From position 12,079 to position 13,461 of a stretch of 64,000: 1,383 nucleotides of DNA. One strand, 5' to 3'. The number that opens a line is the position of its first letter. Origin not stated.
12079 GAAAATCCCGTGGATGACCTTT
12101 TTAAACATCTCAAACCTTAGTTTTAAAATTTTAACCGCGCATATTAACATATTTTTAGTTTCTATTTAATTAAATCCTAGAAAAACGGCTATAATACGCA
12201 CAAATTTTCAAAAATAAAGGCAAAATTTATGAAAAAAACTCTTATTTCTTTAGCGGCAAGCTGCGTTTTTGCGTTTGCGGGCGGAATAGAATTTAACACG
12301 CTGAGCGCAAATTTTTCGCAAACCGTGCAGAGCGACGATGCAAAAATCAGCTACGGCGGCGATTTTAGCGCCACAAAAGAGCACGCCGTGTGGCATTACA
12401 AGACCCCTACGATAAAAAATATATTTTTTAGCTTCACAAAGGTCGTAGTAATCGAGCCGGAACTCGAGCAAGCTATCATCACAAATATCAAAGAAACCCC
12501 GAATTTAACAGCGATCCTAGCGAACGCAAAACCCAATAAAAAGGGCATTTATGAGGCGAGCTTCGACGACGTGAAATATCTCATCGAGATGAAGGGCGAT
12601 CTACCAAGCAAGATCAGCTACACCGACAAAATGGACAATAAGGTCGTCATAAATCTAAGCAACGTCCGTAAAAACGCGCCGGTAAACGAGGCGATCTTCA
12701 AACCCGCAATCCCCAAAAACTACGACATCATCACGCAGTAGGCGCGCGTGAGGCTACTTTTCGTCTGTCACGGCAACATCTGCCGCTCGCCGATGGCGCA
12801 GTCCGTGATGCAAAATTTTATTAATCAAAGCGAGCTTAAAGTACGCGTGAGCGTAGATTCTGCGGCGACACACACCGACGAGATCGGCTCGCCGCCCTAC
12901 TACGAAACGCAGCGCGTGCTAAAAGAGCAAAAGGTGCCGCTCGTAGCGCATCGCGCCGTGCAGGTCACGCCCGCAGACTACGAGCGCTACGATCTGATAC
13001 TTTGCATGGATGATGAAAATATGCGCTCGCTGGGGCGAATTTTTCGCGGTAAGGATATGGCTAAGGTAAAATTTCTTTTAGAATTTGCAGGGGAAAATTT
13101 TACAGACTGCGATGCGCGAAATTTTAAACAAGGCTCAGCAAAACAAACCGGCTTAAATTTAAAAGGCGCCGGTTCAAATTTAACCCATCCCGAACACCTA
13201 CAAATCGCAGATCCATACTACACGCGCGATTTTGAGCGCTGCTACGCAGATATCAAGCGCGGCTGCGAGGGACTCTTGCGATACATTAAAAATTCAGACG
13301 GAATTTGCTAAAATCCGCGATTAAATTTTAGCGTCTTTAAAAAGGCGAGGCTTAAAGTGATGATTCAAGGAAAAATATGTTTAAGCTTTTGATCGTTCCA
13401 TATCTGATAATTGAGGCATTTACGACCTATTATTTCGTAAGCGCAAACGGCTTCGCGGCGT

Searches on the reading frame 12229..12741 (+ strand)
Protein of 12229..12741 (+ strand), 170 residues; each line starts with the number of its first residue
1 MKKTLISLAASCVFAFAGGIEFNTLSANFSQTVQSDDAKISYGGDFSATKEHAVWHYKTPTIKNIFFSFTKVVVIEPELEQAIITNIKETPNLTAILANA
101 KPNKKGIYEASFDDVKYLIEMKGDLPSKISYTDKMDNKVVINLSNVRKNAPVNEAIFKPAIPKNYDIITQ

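Call 24: search_protein_families(library=pfam, proteins=[window:12229-12741:+], max_evalue=0.00001)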
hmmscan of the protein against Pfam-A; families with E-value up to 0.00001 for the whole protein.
window:12229-12741:+ (170 aa): 1 family
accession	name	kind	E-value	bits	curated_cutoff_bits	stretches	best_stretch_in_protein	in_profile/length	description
PF03548.22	LolA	-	8e-13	48.9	23.6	1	22-94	3-78/165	Outer membrane lipoprotein carrier protein LolA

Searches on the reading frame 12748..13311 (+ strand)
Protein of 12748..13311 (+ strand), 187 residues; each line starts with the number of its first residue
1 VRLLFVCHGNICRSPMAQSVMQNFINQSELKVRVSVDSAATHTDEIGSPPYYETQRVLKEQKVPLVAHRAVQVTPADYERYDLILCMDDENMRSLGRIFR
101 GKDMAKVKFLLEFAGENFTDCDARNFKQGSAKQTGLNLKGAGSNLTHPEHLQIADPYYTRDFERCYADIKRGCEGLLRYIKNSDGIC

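Call 24: search_protein_families(library=pfam, proteins=[window:12748-13311:+], max_evalue=0.00001)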
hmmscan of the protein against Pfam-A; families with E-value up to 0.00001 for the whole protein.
window:12748-13311:+ (187 aa): 1 family
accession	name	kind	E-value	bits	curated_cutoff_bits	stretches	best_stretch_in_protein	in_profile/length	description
PF01451.26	LMWPc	-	1e-33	117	23.2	1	4-117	2-114/144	Low molecular weight phosphotyrosine protein phosphatase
